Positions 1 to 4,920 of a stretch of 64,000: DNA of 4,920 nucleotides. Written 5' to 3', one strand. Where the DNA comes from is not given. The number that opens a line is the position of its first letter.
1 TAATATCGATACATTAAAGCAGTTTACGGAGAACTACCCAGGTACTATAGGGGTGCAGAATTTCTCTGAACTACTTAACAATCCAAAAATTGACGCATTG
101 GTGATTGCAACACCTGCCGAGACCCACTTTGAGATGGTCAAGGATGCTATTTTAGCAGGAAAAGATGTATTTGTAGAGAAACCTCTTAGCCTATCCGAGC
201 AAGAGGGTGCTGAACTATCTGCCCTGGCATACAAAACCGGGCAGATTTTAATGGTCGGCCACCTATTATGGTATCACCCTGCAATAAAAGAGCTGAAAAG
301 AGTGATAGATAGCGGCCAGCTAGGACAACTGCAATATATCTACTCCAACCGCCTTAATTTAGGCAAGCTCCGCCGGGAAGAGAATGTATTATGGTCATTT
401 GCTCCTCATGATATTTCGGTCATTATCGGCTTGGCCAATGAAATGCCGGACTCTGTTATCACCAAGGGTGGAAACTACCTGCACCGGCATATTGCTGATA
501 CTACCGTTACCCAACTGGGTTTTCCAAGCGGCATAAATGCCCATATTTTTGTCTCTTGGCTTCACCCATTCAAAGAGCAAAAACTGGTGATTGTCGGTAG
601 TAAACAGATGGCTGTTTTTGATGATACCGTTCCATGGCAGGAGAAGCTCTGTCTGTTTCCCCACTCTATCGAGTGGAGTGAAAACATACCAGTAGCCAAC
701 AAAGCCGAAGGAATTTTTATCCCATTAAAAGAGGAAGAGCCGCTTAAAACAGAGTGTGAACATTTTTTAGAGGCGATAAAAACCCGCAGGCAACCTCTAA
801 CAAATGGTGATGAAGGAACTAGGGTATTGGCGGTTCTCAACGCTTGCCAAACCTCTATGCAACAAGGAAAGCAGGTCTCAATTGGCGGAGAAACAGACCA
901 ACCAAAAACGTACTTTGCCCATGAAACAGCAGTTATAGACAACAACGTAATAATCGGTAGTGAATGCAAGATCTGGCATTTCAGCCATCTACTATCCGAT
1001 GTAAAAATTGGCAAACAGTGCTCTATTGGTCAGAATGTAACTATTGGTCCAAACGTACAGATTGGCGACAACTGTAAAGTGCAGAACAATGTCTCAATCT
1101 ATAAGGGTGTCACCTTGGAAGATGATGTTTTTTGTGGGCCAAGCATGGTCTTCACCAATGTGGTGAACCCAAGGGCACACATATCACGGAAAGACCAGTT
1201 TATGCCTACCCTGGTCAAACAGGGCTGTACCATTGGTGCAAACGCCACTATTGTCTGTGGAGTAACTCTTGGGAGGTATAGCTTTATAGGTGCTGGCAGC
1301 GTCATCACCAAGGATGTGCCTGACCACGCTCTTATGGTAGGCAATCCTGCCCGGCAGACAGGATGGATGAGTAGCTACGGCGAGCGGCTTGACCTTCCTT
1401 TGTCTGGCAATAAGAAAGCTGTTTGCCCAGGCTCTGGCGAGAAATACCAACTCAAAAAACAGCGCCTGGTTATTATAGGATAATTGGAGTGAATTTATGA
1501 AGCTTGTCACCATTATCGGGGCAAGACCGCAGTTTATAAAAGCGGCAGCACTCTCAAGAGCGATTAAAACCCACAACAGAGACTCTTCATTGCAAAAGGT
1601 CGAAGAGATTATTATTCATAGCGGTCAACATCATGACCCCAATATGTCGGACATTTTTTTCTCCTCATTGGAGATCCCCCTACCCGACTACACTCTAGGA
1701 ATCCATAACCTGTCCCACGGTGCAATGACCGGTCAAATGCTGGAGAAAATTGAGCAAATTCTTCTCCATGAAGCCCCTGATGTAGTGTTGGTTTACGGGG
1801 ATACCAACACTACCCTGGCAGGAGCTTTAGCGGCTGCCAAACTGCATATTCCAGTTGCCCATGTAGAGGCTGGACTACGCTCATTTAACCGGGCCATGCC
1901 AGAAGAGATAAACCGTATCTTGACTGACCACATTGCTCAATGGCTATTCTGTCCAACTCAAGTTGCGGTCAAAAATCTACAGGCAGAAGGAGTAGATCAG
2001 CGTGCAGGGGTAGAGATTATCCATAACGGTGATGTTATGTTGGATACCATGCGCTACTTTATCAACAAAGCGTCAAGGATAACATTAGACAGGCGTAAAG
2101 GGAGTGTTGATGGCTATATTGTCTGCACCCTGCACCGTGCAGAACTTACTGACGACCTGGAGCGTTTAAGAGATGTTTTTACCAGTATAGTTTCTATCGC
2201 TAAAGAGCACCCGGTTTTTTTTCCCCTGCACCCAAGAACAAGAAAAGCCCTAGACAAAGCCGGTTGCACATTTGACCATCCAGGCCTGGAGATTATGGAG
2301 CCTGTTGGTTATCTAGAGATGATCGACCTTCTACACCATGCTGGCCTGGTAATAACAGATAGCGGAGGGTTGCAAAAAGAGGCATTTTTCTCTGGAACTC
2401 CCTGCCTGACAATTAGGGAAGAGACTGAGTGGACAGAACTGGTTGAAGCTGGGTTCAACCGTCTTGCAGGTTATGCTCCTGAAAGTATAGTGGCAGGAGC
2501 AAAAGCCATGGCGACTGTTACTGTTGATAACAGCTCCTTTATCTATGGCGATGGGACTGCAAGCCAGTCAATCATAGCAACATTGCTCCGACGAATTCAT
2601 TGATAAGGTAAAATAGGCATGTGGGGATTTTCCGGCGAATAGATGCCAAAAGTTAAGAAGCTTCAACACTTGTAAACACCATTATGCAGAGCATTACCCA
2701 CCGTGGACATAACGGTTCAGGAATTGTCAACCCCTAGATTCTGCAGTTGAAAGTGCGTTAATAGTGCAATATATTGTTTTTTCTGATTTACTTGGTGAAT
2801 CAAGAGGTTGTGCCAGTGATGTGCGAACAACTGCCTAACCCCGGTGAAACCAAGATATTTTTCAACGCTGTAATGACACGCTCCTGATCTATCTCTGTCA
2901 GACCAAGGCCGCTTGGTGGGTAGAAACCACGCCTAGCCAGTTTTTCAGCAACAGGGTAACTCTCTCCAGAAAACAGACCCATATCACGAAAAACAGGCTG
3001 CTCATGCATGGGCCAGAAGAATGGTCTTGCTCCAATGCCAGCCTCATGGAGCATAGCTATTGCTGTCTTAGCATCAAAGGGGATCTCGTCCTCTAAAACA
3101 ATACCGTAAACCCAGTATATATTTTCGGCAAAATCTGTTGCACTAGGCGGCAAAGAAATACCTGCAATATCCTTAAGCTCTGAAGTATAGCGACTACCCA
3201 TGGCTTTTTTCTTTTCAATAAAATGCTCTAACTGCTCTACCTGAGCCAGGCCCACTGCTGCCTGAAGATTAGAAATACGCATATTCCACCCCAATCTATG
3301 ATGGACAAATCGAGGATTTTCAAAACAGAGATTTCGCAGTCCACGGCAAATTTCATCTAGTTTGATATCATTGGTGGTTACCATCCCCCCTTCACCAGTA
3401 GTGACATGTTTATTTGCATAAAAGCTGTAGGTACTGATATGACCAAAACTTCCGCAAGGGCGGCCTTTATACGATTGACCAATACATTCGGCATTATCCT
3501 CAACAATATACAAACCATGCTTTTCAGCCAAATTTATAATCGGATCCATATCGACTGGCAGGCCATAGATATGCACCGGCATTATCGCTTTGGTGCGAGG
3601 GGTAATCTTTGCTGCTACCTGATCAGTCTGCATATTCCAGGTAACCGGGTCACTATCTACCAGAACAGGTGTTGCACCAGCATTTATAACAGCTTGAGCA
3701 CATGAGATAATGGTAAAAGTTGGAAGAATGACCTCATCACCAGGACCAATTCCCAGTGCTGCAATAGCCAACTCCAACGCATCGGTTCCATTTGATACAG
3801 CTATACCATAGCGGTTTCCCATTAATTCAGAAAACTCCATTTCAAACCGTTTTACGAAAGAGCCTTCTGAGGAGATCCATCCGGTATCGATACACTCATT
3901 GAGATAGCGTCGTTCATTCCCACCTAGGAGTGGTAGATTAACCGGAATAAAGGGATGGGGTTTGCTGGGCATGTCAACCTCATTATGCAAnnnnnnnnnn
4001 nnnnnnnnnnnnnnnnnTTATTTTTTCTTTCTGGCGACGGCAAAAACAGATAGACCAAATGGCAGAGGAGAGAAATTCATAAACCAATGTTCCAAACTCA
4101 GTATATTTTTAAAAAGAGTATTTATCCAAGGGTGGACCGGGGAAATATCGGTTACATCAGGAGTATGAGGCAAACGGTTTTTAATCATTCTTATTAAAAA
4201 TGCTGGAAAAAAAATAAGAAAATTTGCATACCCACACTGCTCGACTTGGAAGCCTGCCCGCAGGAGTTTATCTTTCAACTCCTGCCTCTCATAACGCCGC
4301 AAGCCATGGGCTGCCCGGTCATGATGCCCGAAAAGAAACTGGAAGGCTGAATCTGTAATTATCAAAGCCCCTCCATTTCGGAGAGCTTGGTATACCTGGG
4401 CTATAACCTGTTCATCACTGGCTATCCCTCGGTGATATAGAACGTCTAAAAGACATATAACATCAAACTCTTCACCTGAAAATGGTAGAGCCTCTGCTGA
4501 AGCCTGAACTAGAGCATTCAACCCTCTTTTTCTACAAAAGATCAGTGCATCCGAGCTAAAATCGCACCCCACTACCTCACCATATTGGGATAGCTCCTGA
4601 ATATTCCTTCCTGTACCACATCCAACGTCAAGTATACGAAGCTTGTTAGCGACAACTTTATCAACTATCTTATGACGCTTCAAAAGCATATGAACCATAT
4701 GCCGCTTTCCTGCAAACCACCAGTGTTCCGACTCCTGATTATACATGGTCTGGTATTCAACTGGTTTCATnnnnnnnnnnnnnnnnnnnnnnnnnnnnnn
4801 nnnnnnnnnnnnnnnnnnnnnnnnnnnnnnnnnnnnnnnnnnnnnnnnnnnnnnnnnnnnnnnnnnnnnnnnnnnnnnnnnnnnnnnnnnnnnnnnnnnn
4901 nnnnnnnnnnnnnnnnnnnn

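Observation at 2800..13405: PilZ-fronted ~10.6-kb operon: c-di-GMP receptor + Arn-like lipid-carrier glycosylation genes + three methylating enzymes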

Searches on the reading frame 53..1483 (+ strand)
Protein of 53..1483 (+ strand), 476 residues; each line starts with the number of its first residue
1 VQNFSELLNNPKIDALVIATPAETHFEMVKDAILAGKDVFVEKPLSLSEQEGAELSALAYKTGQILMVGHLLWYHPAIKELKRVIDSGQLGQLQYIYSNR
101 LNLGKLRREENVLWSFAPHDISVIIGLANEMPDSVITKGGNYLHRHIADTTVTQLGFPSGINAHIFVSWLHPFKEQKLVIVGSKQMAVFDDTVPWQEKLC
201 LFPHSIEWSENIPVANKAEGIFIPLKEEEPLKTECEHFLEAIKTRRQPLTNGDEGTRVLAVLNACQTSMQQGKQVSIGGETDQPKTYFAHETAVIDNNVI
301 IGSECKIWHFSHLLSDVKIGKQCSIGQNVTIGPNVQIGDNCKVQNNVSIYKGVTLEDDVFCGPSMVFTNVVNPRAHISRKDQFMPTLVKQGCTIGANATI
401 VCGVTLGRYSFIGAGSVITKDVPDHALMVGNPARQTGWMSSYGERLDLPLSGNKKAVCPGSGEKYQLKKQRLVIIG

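Call 10: search_protein_families(library=pfam, proteins=[window:53-1483:+], max_evalue=0.001)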
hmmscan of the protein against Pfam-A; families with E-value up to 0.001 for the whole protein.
window:53-1483:+ (476 aa): 9 families
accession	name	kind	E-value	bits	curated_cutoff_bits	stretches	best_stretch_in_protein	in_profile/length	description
PF00132.30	Hexapep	-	9.5e-25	85.7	27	3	298-332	1-35/36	Bacterial transferase hexapeptide (six repeats)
PF01408.29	GFO_IDH_MocA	-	4.3e-18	66.6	24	1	2-70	52-120/120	Oxidoreductase family, NAD-binding Rossmann fold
PF14602.12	Hexapep_2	-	8.1e-15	54.7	27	2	317-351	2-34/34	Hexapeptide repeat of succinyl-transferase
PF22725.1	GFO_IDH_MocA_C3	-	7e-12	45.9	27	1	79-187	2-123/124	GFO/IDH/MocA C-terminal domain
PF25084.1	LbH_EIF2B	-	1.9e-09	37.9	54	1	289-366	12-92/105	EIF2B subunit epsilon LbH domain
PF02894.22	GFO_IDH_MocA_C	-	1.6e-08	35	22.9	1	112-276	42-217/218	Oxidoreductase family, C-terminal alpha/beta domain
PF25087.1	GMPPB_C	-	7.8e-05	22.8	39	0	327-362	3-38/110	GMPPB C-terminal domain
PF24894.1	Hexapep_GlmU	-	0.0004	20.9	23.3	0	290-362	17-84/104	GlmU-like, C-terminal hexapeptide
PF25247.1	LbH_GLGC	-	0.00046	20.6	27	0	317-350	74-106/135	GLGC left-handed parallel beta-helix domain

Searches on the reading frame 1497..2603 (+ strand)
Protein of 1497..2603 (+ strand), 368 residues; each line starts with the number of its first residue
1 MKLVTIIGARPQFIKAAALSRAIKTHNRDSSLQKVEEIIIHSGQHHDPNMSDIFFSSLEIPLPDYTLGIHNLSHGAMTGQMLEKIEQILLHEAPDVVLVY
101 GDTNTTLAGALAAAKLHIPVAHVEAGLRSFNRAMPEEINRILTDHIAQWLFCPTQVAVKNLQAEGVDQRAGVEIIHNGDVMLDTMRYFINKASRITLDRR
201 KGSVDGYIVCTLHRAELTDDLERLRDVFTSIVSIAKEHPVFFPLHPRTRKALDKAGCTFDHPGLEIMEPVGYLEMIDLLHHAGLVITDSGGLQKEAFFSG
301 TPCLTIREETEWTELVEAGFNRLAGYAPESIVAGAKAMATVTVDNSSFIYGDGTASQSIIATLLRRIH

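Call 10: search_protein_families(library=pfam, proteins=[window:1497-2603:+], max_evalue=0.001)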
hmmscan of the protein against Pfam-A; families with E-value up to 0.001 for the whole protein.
window:1497-2603:+ (368 aa): 1 family
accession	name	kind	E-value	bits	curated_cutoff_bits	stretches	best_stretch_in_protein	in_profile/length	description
PF02350.25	Epimerase_2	-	3.1e-102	342.4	30.6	1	33-363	7-346/347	UDP-N-acetylglucosamine 2-epimerase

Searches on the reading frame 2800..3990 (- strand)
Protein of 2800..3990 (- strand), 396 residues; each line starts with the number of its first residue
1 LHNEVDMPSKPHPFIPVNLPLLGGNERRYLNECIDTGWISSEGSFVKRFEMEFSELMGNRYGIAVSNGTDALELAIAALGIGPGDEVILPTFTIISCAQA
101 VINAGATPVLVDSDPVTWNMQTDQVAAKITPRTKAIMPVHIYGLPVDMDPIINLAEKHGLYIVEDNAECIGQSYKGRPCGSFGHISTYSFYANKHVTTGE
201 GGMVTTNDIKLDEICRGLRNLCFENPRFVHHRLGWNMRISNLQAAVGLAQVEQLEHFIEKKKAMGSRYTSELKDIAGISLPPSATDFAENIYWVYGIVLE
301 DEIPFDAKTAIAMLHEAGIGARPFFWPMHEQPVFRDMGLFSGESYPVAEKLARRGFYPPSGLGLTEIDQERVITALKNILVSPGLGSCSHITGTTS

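Call 3: search_protein_families(library=pfam, proteins=[window:2800-3990:-], max_evalue=0.01)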
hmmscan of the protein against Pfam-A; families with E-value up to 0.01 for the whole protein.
window:2800-3990:- (396 aa): 4 families
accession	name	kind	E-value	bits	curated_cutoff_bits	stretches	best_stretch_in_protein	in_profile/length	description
PF01041.23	DegT_DnrJ_EryC1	-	1.5e-112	376.9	19.8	1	24-376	5-359/360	DegT/DnrJ/EryC1/StrS aminotransferase family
PF01053.26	Cys_Met_Meta_PP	-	2.5e-05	23.4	27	1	47-169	55-177/381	Cys/Met metabolism PLP-dependent enzyme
PF01212.27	Beta_elim_lyase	-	6.8e-05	22.8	27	1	46-286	34-279/288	Beta-eliminating lyase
PF00155.27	Aminotran_1_2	-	8.8e-05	22.3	19.7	1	48-136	46-150/361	Aminotransferase class I and II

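Call 4: search_protein_families(library=ncbifam, proteins=[window:2800-3990:-], max_evalue=0.01)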
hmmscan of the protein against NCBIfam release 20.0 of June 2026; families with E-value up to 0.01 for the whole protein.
window:2800-3990:- (396 aa): 26 families (the best 25 are shown)
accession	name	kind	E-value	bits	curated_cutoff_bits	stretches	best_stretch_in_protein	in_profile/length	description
TIGR04181.1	NHT_00031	hypoth_equivalog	4.2e-93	312.1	420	1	15-359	1-357/359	LegC family aminotransferase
TIGR03588.1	PseC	equivalog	3e-70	237.1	423.5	1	42-380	28-380/380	UDP-4-amino-4,6-dideoxy-N-acetyl-beta-L-altrosamine transaminase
NF008687.0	PRK11706.1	equivalog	2.2e-67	227.4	375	1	15-379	2-373/375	dTDP-4-amino-4,6-dideoxygalactose transaminase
TIGR02379.1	ECA_wecE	subfamily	2.1e-61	207.8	434.85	1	14-379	1-374/376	dTDP-4-amino-4,6-dideoxy-D-glucose transaminase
NF008658.2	PRK11658.1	equivalog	7.6e-61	205.8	631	1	14-380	4-377/379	UDP-4-amino-4-deoxy-L-arabinose aminotransferase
NF011936.0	PRK15407.1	equivalog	3e-60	204.2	423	2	25-220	47-249/440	lipopolysaccharide biosynthesis protein RfbH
TIGR04427.1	PLP_DesI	equivalog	1.2e-59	202.4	650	1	30-377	38-380/390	dTDP-4-dehydro-6-deoxyglucose aminotransferase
NF004770.0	PRK06108.1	subfamily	9.9e-09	34.5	422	1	63-166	100-210/396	pyridoxal phosphate-dependent aminotransferase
NF006488.0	PRK08912.1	equivalog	1.2e-07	31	498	1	65-137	93-164/387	aminotransferase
NF005816.0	PRK07682.1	equivalog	1.8e-07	30.1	620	1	64-163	95-200/390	aminotransferase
NF009079.0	PRK12414.1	subfamily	7e-07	28.6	481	1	65-137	96-167/384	methionine aminotransferase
NF004621.0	PRK05957.1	equivalog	1.7e-06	27.1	498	1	63-139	92-167/389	pyridoxal phosphate-dependent aminotransferase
NF041364.1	GntC_guanitoxin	equivalog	4e-06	26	415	1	64-166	64-174/356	guanitoxin biosynthesis PLP-dependent (S)-gamma-hydroxy-L-arginine cyclodehydratase GntC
NF006569.0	PRK09082.1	subfamily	1.1e-05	24.7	420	1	60-137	91-168/386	methionine aminotransferase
NF005817.0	PRK07683.1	equivalog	2.3e-05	23.3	575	1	65-138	95-170/387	aminotransferase A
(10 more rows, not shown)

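Call 67: search_solved_structures(query=window:2800-3990:-, max_evalue=1e-40)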
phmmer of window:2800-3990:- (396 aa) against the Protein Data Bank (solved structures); distinct sequences matched with E-value up to 1e-40: 31.
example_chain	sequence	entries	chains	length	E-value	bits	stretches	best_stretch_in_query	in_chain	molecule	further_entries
3bn1_A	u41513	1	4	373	1.4e-93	317.1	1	13-381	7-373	Perosamine synthetase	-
3dr7_A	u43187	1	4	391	1.4e-93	317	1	13-381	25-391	Putative perosamine synthetase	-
3dr4_A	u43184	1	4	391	9.5e-93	314.3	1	13-381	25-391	Putative perosamine synthetase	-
7b0m_AAA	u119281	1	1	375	7.2e-67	229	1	18-335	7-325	Sugar aminotransferase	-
7b0d_A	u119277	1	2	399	1.1e-61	212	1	31-367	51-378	Glutamine--scyllo-inositol transaminase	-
1mdo_A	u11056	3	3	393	2.4e-54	187.8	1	13-380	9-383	ArnB aminotransferase | UDP-4-amino-4-deoxy-L-arabinose--oxoglutarate aminotransferase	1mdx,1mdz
4lc3_A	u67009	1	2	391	2.9e-53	184.2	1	4-379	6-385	Putative UDP-4-amino-4-deoxy-l-arabinose--oxoglutarate aminotransferase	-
4oca_A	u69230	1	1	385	3.3e-53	184.1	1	13-379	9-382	UDP-4-amino-4-deoxy-L-arabinose--oxoglutarate aminotransferase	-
3frk_A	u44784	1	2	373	6.3e-53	183.1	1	43-373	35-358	QdtB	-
8gyh_B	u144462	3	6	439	6.8e-53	183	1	8-289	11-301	DegT/DnrJ/EryC1/StrS family aminotransferase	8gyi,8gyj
2oga_A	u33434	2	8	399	2.5e-52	181.2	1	43-377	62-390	Transaminase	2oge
7l7x_AAA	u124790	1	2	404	3.4e-51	177.4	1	43-368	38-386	DegT/DnrJ/EryC1/StrS aminotransferase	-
8sng_A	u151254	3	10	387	6.9e-51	176.4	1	13-378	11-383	UDP-4-amino-4-deoxy-L-arabinose--oxoglutarate aminotransferase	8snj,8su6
4piw_A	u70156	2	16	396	6.8e-50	173.1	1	9-378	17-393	TDP-4-keto-6-deoxy-D-glucose transaminase family protein | dTDP-4-amino-4,6-dideoxygalactose transaminase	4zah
6blg_A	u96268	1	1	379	1.3e-49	172.3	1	13-376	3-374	dTDP-4-amino-4,6-dideoxygalactose transaminase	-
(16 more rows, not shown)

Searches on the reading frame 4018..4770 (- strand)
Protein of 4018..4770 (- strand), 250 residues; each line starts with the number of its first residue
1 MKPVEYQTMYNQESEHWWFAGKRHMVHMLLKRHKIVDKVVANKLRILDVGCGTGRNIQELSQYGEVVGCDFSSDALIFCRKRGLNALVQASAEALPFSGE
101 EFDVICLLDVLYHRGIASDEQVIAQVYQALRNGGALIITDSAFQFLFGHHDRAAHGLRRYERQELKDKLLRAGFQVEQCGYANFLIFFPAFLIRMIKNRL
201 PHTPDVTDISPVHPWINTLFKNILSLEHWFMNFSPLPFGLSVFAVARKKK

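Call 3: search_protein_families(library=pfam, proteins=[window:4018-4770:-], max_evalue=0.01)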
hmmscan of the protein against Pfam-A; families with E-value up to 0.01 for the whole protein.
window:4018-4770:- (250 aa): 11 families
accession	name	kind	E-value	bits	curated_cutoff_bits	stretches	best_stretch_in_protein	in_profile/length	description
PF08241.18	Methyltransf_11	-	1.3e-18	67.8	21.2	1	47-138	1-95/95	Methyltransferase domain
PF13649.12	Methyltransf_25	-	1.5e-17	64.5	27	1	46-134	1-97/97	Methyltransferase domain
PF13847.12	Methyltransf_31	-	4.2e-14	52.9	27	1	43-142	4-113/145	Methyltransferase domain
PF08242.18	Methyltransf_12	-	1.3e-12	48.8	30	1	47-136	1-98/98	Methyltransferase domain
PF13489.12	Methyltransf_23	-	3.3e-11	43.6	27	1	42-178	22-163/164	Methyltransferase domain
PF01209.24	Ubie_methyltran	-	8.3e-08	32.3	20.1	1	27-139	32-152/233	ubiE/COQ5 methyltransferase family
PF07021.18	MetW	-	8.5e-06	26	21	1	33-113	4-87/193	Methionine biosynthesis protein MetW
PF08003.17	Methyltransf_9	-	1.5e-05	24.6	23.8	1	44-139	117-218/315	Protein of unknown function (DUF1698)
PF02353.26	CMAS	-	0.00031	20.6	27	1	35-139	54-165/273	Mycolic acid cyclopropane synthetase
PF00891.24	Methyltransf_2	-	0.0039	17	22.3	0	39-141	58-167/210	O-methyltransferase domain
PF01739.24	CheR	-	0.0085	16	27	0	100-141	135-176/195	CheR methyltransferase, SAM binding domain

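Call 4: search_protein_families(library=ncbifam, proteins=[window:4018-4770:-], max_evalue=0.01)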
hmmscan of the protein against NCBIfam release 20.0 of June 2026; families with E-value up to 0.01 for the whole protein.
window:4018-4770:- (250 aa): 40 families (the best 25 are shown)
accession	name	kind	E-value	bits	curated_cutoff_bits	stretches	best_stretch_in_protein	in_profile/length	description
NF045667.1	MTase_DVU1556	equivalog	1e-16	61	155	1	41-179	21-165/213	DVU_1556 family methyltransferase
TIGR01934.1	MenG_MenH_UbiE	subfamily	3.7e-11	42.8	158.35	1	32-141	28-144/223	ubiquinone/menaquinone biosynthesis methyltransferase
NF043040.1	corrin_prot_MT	hypoth_equivalog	1.2e-10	41.2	180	1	32-142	31-151/216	corrinoid protein-associated methyltransferase CpaM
TIGR02072.1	BioC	equivalog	2.9e-10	40.3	184.95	1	24-171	18-169/244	malonyl-ACP O-methyltransferase BioC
NF001244.0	PRK00216.1-5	equivalog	1.7e-09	37.3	216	1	33-140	38-155/236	bifunctional demethylmenaquinone methyltransferase/2-methoxy-6-polyprenyl-1,4-benzoquinol methylase UbiE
NF045825.1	FAmtase_mtf2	equivalog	3.6e-09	36.2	400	1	33-171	49-193/248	fatty-acid O-methyltransferase Mtf2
NF001241.0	PRK00216.1-2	equivalog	5.4e-09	36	327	1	41-140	50-149/231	demethylmenaquinone methyltransferase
NF001240.0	PRK00216.1-1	equivalog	9.3e-09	34.7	378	1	26-139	47-169/251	bifunctional demethylmenaquinone methyltransferase/2-methoxy-6-polyprenyl-1,4-benzoquinol methylase UbiE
TIGR01983.1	UbiG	equivalog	1.1e-08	34.7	102.95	1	21-139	17-152/228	bifunctional 2-polyprenyl-6-hydroxyphenol methylase/3-demethylubiquinol 3-O-methyltransferase UbiG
TIGR04345.1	ovoA_Cterm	equivalog_domain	1.5e-08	34.5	170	1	35-77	32-77/242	putative 4-mercaptohistidine N1-methyltransferase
NF011650.0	PRK15068.1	equivalog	1.1e-07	31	209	1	42-138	122-225/324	tRNA 5-methoxyuridine(34)/uridine 5-oxyacetic acid(34) synthase CmoB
NF045823.1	PthPhpthDimycoMt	equivalog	2e-07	30.4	300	1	33-180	57-210/256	phthiotriol/phenolphthiotriol dimycocerosates methyltransferase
NF040539.1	AST_met_ArsM_2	exception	2.5e-07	30.8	240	1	34-140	47-165/262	putative arsinothricin biosynthesis methyltransferase ArsM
NF041537.1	ArsM_AhpD_UU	exception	4.3e-07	29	510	1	44-141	78-183/345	arsenite methyltransferase/AhpD domain selenoprotein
TIGR02081.1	metW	equivalog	4.7e-07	29.5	189.5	1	34-112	5-86/194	methionine biosynthesis protein MetW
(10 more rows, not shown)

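Call 70: search_solved_structures(query=window:4018-4770:-, max_evalue=1e-8)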
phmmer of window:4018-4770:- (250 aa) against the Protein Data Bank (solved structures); distinct sequences matched with E-value up to 1e-8: 2.
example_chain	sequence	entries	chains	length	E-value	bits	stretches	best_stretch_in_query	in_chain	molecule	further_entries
2gs9_A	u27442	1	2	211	1.5e-09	40.7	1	39-138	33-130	Hypothetical protein TT1324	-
2avn_A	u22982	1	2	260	4.3e-09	39.2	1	27-146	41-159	ubiquinone/menaquinone biosynthesis methyltransferase-related protein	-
